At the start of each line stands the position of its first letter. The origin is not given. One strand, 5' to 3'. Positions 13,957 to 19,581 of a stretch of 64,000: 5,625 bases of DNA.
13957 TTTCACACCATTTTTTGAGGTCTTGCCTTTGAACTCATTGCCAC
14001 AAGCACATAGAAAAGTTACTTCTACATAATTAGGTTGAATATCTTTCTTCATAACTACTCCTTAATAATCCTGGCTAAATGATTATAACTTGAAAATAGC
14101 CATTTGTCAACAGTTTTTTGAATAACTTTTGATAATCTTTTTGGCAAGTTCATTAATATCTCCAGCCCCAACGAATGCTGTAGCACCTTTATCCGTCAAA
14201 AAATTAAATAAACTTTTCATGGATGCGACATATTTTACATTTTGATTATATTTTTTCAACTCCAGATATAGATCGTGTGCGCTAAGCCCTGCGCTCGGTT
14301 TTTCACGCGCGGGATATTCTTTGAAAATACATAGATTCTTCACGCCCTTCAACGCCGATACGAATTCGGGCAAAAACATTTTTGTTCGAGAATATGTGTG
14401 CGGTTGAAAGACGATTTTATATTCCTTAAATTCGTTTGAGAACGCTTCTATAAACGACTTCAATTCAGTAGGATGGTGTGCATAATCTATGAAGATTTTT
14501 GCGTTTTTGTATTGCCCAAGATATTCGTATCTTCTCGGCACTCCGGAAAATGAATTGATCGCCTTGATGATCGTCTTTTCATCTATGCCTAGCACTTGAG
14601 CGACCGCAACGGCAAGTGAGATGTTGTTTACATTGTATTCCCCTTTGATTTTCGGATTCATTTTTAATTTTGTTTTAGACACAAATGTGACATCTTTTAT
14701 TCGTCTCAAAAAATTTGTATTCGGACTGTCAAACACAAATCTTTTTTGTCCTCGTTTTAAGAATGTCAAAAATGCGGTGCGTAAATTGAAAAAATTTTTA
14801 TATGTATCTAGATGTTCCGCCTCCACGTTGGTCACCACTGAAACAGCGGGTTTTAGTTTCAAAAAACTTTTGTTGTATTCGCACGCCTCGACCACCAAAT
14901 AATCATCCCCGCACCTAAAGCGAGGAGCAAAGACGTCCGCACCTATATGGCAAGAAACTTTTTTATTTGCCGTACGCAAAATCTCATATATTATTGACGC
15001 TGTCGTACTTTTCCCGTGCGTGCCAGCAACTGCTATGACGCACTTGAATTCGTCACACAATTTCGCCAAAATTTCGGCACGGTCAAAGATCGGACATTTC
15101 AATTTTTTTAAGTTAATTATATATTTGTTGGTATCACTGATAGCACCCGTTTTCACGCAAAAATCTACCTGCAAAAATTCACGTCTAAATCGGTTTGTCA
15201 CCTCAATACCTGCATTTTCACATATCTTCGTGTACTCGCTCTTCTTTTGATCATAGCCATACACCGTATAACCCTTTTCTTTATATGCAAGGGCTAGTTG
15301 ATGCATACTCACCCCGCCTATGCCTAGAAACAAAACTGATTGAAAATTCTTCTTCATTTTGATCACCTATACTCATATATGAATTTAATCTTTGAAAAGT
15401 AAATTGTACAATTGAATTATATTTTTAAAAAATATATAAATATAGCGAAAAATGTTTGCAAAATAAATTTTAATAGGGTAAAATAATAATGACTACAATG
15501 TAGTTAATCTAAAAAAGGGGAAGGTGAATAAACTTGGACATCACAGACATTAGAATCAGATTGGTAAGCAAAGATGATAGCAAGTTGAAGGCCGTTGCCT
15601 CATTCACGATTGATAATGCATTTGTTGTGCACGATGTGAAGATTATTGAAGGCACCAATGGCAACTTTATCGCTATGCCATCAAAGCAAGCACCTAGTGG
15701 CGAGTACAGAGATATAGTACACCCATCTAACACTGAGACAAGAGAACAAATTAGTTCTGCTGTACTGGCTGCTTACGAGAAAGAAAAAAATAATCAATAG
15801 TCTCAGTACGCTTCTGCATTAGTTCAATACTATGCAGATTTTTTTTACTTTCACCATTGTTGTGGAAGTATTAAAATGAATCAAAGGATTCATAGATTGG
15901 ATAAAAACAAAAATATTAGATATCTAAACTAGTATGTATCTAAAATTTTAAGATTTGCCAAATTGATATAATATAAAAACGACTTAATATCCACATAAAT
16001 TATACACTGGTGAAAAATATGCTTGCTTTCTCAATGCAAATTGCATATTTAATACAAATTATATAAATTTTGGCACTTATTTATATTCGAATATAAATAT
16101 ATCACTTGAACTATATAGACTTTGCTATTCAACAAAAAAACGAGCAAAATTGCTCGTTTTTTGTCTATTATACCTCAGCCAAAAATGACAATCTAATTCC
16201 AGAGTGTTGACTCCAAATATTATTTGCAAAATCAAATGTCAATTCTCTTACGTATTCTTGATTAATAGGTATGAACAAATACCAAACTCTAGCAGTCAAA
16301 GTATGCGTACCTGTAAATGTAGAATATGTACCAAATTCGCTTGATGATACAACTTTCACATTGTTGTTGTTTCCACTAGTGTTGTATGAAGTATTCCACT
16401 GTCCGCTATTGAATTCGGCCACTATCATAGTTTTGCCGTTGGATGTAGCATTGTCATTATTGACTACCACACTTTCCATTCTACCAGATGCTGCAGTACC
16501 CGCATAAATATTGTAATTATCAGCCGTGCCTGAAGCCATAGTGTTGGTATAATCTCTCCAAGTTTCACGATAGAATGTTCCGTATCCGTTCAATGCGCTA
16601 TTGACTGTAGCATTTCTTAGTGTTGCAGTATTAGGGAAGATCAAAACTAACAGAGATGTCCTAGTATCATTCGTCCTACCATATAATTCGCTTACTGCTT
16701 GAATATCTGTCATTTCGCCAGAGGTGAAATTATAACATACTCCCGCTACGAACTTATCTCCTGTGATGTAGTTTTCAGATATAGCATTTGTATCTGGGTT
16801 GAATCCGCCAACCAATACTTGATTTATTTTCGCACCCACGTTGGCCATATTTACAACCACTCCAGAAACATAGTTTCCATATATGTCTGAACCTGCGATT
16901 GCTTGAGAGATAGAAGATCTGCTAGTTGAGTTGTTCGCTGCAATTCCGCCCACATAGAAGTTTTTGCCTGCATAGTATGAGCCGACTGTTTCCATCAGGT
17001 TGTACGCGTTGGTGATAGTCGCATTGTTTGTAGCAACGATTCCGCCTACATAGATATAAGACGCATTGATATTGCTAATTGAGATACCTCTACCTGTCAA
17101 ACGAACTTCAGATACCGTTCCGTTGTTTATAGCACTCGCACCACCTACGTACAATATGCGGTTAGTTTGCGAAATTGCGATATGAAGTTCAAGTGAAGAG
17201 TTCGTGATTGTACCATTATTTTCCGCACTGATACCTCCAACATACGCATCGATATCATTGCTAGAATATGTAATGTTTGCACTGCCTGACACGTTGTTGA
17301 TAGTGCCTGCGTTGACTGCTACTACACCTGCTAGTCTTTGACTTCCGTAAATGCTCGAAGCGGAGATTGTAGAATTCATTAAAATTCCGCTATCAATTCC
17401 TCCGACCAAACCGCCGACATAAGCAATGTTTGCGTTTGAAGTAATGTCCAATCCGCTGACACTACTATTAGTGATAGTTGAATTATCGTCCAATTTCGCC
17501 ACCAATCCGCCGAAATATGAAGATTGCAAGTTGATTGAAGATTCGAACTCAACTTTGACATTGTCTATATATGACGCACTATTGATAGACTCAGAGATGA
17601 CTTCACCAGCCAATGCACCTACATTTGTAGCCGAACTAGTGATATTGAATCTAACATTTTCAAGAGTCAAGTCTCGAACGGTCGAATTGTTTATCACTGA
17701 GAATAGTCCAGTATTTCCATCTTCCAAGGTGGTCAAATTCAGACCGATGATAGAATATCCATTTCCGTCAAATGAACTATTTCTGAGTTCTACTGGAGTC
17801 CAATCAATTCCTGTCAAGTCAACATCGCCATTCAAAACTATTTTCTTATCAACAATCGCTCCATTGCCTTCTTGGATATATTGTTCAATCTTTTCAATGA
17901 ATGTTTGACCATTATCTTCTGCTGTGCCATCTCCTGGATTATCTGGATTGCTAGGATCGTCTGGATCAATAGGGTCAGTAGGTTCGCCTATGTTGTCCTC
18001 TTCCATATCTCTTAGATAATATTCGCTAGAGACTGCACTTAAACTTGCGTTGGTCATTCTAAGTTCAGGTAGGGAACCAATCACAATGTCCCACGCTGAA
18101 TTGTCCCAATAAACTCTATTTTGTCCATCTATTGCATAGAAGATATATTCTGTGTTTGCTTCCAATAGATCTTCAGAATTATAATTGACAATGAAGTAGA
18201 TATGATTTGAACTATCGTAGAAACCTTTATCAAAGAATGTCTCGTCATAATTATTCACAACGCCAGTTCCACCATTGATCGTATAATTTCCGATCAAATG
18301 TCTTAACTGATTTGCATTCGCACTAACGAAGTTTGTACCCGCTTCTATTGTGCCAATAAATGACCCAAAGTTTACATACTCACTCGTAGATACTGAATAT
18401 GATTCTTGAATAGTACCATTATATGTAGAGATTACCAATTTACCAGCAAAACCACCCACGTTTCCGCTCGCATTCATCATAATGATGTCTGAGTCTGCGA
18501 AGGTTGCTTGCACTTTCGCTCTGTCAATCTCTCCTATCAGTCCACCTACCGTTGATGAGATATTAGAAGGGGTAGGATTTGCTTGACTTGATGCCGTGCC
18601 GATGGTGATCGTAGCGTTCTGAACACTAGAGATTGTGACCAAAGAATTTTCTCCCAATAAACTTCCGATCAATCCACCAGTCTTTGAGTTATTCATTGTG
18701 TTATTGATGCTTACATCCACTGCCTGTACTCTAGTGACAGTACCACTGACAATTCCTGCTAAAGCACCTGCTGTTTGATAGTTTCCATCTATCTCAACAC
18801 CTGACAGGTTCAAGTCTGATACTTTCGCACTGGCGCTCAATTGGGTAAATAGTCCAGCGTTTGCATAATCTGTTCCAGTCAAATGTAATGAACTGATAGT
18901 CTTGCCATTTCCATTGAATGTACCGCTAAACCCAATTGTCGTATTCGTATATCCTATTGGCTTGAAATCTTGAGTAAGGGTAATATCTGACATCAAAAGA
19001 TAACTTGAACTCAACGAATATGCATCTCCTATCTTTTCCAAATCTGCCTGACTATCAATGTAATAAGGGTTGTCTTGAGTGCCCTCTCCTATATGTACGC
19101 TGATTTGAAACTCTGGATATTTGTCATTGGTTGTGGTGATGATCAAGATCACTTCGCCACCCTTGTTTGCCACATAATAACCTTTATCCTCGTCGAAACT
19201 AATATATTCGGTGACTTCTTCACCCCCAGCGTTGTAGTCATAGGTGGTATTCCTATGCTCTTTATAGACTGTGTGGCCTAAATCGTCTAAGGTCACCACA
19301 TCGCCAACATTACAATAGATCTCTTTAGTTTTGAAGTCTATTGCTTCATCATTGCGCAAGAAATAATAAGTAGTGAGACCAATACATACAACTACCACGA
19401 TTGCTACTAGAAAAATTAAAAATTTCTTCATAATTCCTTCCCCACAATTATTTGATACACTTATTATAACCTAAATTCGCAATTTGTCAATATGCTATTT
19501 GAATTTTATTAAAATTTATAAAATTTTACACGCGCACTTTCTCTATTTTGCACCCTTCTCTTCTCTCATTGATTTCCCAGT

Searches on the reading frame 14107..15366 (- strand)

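Call 9: search_protein_families(library=pfam, proteins=[window:14107-15366:-], max_evalue=0.001)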
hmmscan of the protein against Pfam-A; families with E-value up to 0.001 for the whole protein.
window:14107-15366:- (419 aa): 3 families
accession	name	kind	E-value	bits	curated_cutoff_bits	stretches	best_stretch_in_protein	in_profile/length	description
PF01225.30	Mur_ligase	-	6.8e-15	55.7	21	1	13-107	4-94/95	Mur ligase family, catalytic domain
PF08245.18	Mur_ligase_M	-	1.3e-11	45.3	24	1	113-208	1-115/200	Mur ligase middle domain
PF02875.26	Mur_ligase_C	-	2.9e-10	41.5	28.4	1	278-388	1-109/127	Mur ligase, glutamate ligase domain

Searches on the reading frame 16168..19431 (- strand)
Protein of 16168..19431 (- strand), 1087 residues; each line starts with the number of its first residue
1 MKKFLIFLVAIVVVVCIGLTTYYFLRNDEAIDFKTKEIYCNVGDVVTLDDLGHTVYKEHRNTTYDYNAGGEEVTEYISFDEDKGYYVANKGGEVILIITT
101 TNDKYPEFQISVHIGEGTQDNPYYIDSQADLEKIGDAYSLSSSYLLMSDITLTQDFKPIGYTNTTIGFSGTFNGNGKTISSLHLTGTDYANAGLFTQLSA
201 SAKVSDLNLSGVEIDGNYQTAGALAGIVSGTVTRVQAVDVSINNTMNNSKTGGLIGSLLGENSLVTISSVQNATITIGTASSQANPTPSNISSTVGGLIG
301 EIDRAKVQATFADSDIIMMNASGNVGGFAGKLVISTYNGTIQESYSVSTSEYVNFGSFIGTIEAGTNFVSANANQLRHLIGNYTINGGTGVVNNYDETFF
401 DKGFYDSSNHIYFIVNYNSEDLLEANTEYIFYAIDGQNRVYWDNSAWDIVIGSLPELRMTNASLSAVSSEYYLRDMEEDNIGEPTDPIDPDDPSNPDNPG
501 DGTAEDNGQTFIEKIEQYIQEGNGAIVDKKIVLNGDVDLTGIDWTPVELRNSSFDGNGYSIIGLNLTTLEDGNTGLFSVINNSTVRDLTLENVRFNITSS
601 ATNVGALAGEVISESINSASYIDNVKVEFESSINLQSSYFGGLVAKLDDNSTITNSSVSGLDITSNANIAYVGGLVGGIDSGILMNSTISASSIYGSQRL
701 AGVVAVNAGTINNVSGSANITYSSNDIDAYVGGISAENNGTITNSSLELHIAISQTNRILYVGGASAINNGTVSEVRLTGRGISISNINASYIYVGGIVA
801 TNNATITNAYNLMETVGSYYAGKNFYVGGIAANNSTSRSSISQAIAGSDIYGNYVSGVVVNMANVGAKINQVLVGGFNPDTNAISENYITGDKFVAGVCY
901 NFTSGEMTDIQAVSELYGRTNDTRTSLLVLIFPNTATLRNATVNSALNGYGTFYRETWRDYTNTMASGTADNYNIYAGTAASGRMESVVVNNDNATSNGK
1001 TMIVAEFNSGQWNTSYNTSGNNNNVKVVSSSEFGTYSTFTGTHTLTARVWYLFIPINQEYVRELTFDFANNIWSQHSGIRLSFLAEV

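Call 9: search_protein_families(library=pfam, proteins=[window:16168-19431:-], max_evalue=0.001)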
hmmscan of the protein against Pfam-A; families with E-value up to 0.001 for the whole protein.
window:16168-19431:- (1087 aa): 1 family
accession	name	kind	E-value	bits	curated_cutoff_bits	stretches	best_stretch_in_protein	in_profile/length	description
PF05342.19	Peptidase_M26_N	-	1.7e-09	37.7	27.7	1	571-628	200-249/250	M26 IgA1-specific Metallo-endopeptidase N-terminal region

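Call 107: search_protein_families(library=ncbifam, proteins=[window:16168-19431:-], max_evalue=0.01)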
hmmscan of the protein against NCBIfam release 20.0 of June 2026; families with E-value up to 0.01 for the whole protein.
window:16168-19431:- (1087 aa): 0 families
